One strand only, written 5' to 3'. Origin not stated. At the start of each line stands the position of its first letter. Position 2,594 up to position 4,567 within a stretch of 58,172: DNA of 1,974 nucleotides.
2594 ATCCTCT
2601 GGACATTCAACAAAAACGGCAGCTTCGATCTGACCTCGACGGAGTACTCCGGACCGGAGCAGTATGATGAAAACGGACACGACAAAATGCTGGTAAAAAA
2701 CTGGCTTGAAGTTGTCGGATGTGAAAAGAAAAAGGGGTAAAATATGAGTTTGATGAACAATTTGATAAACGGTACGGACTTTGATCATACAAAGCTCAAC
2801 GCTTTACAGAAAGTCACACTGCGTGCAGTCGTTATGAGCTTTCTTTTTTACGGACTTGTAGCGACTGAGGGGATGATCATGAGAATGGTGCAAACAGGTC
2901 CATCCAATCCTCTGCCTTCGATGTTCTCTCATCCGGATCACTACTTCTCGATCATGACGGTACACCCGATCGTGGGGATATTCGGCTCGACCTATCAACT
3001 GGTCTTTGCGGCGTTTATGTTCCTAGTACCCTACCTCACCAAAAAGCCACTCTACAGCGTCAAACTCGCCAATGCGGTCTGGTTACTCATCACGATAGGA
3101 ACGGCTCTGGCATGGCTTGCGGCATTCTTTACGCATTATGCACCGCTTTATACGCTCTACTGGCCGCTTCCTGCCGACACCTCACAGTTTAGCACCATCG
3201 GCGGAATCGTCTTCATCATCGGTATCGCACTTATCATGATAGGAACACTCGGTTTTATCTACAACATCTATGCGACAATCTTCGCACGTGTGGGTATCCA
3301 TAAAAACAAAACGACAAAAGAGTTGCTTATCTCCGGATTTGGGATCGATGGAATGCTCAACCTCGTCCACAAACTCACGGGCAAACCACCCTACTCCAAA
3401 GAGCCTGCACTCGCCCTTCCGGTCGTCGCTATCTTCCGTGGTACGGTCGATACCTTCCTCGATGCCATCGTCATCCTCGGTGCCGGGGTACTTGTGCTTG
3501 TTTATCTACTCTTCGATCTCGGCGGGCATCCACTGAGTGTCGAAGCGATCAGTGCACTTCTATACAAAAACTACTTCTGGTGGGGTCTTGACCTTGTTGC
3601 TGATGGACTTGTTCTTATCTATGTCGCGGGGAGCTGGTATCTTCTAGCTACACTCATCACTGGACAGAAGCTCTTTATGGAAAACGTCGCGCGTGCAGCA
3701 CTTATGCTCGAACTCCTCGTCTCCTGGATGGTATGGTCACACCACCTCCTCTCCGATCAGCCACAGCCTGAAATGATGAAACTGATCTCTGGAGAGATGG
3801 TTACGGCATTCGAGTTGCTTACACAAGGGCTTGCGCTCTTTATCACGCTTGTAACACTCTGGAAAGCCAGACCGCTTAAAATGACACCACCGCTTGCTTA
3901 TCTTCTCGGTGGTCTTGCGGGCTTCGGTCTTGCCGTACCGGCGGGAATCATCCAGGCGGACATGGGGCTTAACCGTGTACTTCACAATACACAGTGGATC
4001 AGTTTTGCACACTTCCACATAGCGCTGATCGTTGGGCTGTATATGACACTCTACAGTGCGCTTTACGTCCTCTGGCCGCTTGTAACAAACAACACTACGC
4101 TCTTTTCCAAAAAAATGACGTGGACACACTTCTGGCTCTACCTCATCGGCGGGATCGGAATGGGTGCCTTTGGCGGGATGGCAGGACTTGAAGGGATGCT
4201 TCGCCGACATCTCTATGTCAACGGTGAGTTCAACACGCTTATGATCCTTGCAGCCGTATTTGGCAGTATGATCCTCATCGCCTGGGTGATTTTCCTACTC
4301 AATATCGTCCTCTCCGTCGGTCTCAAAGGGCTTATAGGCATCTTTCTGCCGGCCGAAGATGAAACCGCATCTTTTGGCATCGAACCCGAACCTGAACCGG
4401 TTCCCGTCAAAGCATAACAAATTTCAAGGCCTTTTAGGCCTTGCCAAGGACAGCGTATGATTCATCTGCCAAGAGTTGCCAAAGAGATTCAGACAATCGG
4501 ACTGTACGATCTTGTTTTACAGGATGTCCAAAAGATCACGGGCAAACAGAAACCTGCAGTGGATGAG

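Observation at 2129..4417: Second, atypical heme-copper oxidase pair: Asp-x3-Asp / His-His active site and a CuA-less cupredoxin subunit (candidate non-canonical NO reductase)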

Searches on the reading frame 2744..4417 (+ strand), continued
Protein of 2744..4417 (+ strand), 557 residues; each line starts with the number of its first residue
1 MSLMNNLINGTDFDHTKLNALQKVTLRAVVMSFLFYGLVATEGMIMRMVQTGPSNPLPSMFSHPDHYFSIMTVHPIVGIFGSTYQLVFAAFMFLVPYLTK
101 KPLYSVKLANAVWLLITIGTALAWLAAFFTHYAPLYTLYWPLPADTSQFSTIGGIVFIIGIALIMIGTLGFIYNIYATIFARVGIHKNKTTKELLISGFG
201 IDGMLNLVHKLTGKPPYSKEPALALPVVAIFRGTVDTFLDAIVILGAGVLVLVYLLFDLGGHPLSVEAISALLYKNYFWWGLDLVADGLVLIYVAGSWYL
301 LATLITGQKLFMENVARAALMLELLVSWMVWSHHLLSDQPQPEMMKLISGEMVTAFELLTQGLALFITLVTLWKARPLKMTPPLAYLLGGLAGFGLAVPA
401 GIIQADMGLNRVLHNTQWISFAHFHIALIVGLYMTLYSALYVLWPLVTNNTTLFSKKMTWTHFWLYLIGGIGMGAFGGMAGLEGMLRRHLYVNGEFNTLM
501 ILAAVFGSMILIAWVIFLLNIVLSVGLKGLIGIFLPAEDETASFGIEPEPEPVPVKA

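Call 53: search_solved_structures(query=A5, max_evalue=10, show_alignments=3)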
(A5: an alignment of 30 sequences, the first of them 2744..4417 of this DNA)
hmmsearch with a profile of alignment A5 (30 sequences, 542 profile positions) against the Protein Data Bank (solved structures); distinct sequences matched with E-value up to 10: 45.
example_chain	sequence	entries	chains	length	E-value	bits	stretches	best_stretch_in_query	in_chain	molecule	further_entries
8ucj_a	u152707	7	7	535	3.6e-17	65.7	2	212-517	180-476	Cytochrome c oxidase subunit 1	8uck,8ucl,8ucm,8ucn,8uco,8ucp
7jro_a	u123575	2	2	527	7.1e-15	58.1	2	263-517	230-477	COX1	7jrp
6giq_a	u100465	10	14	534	5.3e-14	55.2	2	212-514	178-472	Cytochrome c oxidase subunit 1 | CYTOCHROME C OXIDASE SUBUNIT 1; SYNONYM: CYTOCHROME C OXIDASE POLYPEPTIDE I, COX1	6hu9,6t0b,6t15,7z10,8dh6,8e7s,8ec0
6ymx_a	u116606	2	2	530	6e-14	55.1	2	210-514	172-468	Cytochrome c oxidase subunit 1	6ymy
4g7r_A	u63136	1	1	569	6.4e-14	55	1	260-514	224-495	Cytochrome c oxidase subunit 1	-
4n4y_A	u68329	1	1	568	1e-13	54.3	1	260-514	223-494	Cytochrome c oxidase subunit 1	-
1ehk_A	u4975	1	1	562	2.6e-13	52.9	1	260-514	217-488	BA3-TYPE CYTOCHROME-C OXIDASE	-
1xme_A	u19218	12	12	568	2.9e-13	52.8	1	260-514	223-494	Cytochrome c oxidase polypeptide I | Cytochrome c oxidase subunit 1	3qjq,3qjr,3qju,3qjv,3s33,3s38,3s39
4gp4_A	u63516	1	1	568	2.9e-13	52.8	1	260-514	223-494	Cytochrome c oxidase subunit 1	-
4gp5_A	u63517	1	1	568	2.9e-13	52.8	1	260-514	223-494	Cytochrome c oxidase subunit 1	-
3s8f_A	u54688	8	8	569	2.9e-13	52.8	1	260-514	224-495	Cytochrome c oxidase subunit 1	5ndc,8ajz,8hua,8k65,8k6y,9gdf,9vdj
3s8g_A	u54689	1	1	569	2.9e-13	52.8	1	260-514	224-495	Cytochrome c oxidase subunit 1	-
4g7s_A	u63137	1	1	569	3e-13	52.7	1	260-514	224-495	Cytochrome c oxidase subunit 1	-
4g70_A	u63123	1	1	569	3.3e-13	52.6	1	260-514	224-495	Cytochrome c oxidase subunit 1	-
4fa7_A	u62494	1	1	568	3.3e-13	52.6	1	259-514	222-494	Cytochrome c oxidase subunit 1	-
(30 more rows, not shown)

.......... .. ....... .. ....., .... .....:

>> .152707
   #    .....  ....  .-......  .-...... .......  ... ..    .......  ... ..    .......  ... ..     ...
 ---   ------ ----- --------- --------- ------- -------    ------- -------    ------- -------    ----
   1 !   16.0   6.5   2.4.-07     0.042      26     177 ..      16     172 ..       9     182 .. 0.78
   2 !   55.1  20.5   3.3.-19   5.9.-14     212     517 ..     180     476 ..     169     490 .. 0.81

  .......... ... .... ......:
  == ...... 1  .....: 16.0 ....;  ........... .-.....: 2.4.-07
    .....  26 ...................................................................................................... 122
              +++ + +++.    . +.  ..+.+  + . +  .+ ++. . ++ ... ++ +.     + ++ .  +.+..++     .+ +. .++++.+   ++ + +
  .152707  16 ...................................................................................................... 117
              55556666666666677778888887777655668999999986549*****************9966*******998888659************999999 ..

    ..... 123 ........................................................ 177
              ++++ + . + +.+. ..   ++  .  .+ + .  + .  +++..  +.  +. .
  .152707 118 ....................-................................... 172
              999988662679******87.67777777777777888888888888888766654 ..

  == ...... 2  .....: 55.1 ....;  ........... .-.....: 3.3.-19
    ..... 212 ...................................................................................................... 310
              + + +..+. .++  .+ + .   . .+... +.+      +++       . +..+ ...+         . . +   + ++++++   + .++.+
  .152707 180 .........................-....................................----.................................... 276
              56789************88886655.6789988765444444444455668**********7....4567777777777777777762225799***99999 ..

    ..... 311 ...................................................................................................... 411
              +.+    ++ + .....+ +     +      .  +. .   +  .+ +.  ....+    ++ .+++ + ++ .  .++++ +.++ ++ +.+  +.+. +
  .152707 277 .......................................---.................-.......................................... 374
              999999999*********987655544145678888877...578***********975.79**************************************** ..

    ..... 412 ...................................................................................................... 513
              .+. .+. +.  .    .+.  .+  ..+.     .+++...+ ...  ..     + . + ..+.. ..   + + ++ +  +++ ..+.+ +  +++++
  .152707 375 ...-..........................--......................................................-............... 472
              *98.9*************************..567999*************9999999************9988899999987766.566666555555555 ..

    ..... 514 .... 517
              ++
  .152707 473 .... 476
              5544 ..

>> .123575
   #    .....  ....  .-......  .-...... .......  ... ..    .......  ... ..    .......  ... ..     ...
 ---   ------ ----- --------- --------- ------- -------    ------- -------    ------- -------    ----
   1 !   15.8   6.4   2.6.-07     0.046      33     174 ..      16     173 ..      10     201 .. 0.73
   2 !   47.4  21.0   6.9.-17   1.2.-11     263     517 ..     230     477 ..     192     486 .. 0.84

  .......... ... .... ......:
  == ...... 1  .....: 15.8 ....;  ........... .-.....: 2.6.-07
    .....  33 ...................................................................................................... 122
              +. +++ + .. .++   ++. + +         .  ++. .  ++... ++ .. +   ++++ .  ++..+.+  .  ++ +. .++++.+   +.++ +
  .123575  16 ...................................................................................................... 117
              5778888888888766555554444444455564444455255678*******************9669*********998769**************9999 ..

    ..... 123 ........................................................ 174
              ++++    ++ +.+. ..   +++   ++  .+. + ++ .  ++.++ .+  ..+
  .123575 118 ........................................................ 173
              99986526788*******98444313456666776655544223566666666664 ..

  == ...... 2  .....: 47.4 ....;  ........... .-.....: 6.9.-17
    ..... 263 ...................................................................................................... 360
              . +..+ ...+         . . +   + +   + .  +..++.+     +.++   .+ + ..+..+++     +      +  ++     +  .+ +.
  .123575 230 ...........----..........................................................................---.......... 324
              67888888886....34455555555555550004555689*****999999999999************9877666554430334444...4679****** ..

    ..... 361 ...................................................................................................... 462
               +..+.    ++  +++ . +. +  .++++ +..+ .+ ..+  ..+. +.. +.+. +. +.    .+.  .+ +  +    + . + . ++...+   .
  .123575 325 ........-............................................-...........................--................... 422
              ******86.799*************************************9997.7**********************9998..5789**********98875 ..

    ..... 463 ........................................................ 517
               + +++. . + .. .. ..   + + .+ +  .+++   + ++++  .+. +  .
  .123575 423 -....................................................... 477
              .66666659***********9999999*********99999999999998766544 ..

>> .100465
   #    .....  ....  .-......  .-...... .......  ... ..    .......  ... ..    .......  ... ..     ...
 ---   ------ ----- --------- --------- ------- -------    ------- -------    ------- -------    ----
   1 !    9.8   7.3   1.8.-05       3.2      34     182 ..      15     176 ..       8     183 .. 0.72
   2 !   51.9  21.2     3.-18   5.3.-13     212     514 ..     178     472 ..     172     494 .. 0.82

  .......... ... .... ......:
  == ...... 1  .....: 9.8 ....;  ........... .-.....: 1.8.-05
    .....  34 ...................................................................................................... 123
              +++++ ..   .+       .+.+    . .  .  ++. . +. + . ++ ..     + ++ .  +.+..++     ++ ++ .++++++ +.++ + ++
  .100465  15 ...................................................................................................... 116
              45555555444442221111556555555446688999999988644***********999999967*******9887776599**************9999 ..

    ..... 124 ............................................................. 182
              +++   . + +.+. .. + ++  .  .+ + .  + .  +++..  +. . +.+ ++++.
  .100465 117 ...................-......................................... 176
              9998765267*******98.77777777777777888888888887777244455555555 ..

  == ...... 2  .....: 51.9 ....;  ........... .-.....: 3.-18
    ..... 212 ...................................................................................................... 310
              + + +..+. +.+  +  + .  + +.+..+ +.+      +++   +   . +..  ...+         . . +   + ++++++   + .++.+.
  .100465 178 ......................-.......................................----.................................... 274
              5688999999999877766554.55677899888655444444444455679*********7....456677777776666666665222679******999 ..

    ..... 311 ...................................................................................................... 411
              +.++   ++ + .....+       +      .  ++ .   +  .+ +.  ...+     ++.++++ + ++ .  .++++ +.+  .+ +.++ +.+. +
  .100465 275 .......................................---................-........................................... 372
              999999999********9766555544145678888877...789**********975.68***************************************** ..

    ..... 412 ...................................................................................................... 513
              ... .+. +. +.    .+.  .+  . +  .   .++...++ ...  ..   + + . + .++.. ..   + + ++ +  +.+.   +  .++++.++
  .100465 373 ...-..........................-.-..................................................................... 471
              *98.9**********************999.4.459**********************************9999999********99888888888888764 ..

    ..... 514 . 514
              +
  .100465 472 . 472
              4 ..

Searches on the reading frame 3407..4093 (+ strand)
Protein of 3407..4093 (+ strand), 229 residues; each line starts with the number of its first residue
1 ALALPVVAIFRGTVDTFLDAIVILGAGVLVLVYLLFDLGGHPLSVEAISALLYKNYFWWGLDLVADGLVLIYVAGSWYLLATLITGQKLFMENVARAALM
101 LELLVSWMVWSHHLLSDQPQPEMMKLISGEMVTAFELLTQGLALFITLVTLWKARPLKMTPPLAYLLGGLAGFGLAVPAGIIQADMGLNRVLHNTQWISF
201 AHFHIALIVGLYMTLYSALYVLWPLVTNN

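Call 83: search_solved_structures(query=A9, max_evalue=0.01, show_alignments=5)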
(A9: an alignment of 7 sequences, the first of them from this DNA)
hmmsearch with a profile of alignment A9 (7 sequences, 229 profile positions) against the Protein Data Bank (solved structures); distinct sequences matched with E-value up to 0.01: 21.
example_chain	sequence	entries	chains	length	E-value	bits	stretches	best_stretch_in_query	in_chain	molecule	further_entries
4g7r_A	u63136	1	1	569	5.4e-09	39.4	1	46-227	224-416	Cytochrome c oxidase subunit 1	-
4n4y_A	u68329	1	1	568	1.5e-08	37.9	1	46-227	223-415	Cytochrome c oxidase subunit 1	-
4g71_A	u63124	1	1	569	2.7e-08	37.1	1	46-227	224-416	Cytochrome c oxidase subunit 1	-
1ehk_A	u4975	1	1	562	2.8e-08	37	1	46-227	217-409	BA3-TYPE CYTOCHROME-C OXIDASE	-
3s8f_A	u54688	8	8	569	3.1e-08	36.9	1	46-227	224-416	Cytochrome c oxidase subunit 1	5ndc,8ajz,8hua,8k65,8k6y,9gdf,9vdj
3s8g_A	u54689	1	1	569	3.1e-08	36.9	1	46-227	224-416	Cytochrome c oxidase subunit 1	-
1xme_A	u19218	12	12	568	3.1e-08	36.9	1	46-227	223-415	Cytochrome c oxidase polypeptide I | Cytochrome c oxidase subunit 1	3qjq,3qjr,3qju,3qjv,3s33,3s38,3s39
4gp4_A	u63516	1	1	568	3.1e-08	36.9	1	46-227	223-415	Cytochrome c oxidase subunit 1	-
4gp5_A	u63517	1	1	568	3.1e-08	36.9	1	46-227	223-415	Cytochrome c oxidase subunit 1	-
4g72_A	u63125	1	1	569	3.3e-08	36.8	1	46-227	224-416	Cytochrome c oxidase subunit 1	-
4g70_A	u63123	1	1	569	3.5e-08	36.7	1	46-227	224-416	Cytochrome c oxidase subunit 1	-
4g7s_A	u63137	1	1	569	3.6e-08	36.7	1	46-227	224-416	Cytochrome c oxidase subunit 1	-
4fa7_A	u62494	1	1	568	3.7e-08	36.6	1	29-227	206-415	Cytochrome c oxidase subunit 1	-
4faa_A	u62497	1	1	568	3.7e-08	36.6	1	29-227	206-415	Cytochrome c oxidase subunit 1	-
4g7q_A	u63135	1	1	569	4e-08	36.5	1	46-227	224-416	Cytochrome c oxidase subunit 1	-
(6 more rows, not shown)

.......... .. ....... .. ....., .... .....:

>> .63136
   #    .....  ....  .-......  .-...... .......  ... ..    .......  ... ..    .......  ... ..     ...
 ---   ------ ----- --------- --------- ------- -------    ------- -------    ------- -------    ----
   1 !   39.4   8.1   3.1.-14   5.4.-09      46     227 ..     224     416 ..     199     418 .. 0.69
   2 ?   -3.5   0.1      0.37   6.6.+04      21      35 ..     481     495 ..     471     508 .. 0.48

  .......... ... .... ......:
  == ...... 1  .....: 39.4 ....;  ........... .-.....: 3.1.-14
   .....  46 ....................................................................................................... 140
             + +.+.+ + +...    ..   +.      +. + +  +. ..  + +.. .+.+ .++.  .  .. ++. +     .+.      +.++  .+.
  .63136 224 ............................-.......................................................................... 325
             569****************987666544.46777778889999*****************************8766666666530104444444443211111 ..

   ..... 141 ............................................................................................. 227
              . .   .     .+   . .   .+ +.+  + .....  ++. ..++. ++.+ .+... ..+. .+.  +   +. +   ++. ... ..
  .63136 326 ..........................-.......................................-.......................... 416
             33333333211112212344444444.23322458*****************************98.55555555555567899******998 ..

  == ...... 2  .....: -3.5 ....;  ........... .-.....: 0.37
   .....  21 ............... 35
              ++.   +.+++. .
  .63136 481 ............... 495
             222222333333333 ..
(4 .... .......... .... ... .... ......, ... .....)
